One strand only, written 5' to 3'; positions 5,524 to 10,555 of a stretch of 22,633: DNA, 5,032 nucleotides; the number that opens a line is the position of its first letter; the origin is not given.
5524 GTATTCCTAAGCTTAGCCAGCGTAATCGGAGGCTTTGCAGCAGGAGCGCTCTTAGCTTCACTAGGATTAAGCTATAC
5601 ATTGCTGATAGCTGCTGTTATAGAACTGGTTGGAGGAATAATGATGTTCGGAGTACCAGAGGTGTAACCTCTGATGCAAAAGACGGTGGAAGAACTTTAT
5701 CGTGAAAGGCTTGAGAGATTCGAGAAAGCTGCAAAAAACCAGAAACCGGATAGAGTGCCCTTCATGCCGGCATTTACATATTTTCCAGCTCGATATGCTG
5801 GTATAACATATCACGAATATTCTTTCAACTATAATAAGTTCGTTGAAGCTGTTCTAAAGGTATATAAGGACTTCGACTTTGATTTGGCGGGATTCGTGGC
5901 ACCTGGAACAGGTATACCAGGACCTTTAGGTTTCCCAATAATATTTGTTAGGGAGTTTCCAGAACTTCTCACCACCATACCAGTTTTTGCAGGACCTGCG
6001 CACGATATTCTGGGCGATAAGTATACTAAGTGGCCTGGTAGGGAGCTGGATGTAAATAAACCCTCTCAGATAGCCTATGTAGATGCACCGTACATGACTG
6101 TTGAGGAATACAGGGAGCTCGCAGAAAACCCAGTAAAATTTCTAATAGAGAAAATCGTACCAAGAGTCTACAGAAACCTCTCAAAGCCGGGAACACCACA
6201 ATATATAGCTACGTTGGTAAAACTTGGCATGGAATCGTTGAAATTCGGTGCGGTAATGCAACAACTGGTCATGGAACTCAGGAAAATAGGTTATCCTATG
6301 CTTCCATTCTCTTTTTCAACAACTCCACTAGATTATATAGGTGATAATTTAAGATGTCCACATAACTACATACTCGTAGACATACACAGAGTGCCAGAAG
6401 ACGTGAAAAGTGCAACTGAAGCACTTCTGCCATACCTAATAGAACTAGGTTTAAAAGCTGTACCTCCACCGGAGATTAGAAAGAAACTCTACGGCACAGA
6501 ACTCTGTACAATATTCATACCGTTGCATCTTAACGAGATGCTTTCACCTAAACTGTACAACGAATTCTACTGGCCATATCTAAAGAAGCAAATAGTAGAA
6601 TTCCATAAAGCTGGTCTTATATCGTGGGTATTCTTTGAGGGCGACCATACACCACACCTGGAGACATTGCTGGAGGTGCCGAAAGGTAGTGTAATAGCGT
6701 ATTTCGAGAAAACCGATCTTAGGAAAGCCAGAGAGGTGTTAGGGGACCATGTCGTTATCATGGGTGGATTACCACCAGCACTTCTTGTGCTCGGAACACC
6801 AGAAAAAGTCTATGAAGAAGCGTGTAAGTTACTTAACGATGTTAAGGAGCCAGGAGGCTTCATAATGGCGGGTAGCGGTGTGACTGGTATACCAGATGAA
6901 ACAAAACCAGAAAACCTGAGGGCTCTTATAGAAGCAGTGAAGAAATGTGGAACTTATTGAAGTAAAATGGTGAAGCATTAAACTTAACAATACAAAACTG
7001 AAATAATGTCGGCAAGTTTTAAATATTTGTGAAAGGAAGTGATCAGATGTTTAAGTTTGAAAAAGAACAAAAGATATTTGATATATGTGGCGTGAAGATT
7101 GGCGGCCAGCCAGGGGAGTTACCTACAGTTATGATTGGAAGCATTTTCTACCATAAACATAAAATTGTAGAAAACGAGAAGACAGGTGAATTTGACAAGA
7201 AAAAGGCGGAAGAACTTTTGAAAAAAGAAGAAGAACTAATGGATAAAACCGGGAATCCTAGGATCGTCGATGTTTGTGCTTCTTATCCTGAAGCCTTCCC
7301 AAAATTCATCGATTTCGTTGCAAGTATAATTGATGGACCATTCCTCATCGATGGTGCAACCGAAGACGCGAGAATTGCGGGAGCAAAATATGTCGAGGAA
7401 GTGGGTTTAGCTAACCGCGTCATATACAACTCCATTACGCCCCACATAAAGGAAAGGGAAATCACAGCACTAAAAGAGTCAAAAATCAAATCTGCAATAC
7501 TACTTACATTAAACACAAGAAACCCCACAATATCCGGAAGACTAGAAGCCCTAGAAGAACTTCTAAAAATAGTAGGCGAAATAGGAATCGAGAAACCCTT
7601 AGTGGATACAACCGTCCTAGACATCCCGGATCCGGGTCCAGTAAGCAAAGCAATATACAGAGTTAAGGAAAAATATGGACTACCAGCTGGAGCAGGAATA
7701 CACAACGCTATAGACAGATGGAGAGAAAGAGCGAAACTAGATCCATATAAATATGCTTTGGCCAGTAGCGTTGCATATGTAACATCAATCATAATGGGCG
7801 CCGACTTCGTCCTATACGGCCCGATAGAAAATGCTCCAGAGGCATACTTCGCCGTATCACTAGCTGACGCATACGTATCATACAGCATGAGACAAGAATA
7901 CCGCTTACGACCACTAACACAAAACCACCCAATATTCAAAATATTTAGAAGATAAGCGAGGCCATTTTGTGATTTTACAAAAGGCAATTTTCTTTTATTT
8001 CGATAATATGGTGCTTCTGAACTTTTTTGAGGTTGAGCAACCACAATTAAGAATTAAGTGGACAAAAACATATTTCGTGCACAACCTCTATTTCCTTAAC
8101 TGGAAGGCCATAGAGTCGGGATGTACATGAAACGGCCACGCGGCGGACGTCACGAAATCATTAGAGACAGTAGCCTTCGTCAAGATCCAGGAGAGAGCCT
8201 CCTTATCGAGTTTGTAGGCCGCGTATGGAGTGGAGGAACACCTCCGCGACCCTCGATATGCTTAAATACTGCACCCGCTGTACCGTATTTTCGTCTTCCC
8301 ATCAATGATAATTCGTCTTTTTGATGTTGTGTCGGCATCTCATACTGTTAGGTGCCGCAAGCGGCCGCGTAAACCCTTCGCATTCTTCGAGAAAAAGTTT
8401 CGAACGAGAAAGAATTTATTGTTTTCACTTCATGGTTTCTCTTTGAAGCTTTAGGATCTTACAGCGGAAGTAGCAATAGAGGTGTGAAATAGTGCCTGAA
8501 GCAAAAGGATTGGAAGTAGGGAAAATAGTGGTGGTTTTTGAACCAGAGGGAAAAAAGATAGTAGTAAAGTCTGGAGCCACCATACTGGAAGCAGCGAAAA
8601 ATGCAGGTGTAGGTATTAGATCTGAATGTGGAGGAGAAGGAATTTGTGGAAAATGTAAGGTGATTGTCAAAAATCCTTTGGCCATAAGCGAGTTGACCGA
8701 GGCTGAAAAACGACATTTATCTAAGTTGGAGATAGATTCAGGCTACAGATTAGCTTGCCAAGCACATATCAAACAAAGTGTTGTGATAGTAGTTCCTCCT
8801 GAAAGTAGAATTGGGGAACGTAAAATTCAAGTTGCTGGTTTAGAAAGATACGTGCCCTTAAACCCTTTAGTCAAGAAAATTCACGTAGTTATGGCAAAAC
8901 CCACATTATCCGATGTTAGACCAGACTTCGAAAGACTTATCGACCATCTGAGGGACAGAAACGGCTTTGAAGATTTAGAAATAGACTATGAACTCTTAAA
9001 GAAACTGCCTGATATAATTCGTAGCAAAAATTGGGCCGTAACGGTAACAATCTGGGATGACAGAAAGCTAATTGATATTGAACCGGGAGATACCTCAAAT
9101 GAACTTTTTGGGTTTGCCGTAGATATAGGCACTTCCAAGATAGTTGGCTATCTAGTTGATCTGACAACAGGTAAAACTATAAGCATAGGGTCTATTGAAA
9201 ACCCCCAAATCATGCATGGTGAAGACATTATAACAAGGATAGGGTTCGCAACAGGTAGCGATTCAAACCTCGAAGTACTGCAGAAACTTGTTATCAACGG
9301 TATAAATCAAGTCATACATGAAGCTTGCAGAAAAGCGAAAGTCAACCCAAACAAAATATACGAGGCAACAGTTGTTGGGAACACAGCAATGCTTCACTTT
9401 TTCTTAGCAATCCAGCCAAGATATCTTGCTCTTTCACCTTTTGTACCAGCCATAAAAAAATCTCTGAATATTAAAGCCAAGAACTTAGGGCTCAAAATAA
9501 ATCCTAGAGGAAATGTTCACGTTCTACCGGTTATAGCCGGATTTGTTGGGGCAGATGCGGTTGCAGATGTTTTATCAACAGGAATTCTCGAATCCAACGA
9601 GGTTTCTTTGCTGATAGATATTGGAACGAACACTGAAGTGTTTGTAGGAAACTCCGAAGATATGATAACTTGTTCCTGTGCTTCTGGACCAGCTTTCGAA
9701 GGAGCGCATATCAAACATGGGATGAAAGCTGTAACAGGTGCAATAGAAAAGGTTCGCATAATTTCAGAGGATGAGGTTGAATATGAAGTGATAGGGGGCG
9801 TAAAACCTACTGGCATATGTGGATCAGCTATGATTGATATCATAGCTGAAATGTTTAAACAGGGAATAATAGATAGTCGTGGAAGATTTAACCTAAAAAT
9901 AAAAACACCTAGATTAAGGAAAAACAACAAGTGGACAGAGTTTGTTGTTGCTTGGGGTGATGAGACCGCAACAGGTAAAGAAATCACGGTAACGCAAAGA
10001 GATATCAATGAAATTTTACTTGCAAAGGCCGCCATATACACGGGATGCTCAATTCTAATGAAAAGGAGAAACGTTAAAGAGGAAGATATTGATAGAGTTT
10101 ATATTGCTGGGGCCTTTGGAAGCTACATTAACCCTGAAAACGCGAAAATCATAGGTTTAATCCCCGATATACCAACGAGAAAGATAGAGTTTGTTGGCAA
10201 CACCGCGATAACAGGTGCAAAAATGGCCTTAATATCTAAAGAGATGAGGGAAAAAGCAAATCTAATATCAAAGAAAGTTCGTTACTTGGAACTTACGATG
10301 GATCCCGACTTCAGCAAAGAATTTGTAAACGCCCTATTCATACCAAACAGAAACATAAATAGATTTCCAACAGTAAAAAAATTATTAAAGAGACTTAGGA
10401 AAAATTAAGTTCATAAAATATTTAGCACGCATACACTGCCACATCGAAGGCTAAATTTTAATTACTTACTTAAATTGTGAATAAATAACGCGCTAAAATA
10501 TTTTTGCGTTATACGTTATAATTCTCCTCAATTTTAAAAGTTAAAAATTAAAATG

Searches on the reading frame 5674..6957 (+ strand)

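Call 5: search_protein_families(library=pfam, proteins=[window:5674-6957:+])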
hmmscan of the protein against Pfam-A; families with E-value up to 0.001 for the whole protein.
window:5674-6957:+ (428 aa): 1 family
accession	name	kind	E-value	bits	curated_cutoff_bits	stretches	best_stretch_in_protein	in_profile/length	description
PF01208.23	URO-D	-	5.8e-30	104.9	23.9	2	279-424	203-345/346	Uroporphyrinogen decarboxylase (URO-D)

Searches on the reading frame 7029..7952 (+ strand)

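Call 5: search_protein_families(library=pfam, proteins=[window:7029-7952:+])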
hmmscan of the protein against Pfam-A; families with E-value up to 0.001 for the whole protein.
window:7029-7952:+ (308 aa): 1 family
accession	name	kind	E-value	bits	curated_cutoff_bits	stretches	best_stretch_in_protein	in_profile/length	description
PF02007.24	MtrH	-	1.8e-95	320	22.8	1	12-289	1-293/299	Tetrahydromethanopterin S-methyltransferase MtrH subunit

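Call 83: search_protein_families(library=ncbifam, proteins=[window:7029-7952:+], max_evalue=0.001)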
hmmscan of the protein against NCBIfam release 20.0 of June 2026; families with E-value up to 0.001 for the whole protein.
window:7029-7952:+ (308 aa): 3 families
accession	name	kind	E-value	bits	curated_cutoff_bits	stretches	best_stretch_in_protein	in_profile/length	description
NF002142.0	PRK00979.1-1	subfamily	6e-100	334.2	287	1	9-307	1-300/306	tetrahydromethanopterin S-methyltransferase subunit H family protein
TIGR01114.1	mtrH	equivalog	1.3e-87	293.9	271.4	1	7-305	1-313/314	tetrahydromethanopterin S-methyltransferase subunit H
NF047990.1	Co_MTase_MtgA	equivalog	1.5e-75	254.6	550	1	7-306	1-306/306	[methyl-Co(III) glycine betaine-specific corrinoid protein]--tetrahydrofolate methyltransferase MtgA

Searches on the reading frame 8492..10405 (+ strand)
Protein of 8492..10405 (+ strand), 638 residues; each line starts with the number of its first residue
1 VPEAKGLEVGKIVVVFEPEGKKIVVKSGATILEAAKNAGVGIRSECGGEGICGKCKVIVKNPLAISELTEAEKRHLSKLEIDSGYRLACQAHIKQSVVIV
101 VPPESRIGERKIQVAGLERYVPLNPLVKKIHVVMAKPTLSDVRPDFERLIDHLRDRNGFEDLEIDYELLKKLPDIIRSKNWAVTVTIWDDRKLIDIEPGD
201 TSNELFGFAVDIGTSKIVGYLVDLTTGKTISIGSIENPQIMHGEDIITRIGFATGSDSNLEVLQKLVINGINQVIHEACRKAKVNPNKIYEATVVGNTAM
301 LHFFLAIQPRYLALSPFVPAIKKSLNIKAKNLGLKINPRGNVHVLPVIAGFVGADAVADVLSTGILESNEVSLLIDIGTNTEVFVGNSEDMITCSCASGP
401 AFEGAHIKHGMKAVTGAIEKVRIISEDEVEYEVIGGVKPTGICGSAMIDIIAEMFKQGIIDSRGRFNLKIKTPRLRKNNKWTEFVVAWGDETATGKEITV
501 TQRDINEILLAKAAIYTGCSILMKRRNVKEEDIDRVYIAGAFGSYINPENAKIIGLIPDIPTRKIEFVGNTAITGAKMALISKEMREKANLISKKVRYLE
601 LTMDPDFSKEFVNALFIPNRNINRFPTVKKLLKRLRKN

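Call 5: search_protein_families(library=pfam, proteins=[window:8492-10405:+])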
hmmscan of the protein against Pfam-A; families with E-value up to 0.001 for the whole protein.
window:8492-10405:+ (638 aa): 4 families
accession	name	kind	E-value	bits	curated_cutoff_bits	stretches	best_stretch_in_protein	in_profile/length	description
PF14574.11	RACo_C_ter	-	9.3e-101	336.7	27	1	370-629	1-261/261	C-terminal domain of RACo the ASKHA domain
PF17651.6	Raco_middle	-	3.7e-57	193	26.8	1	206-365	1-160/163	RACo middle region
PF17650.6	RACo_linker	-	4.3e-27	94.2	26.2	1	118-202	3-85/86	RACo linker region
PF00111.32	Fer2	-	2.3e-12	47.1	21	1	17-93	4-76/77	2Fe-2S iron-sulfur cluster binding domain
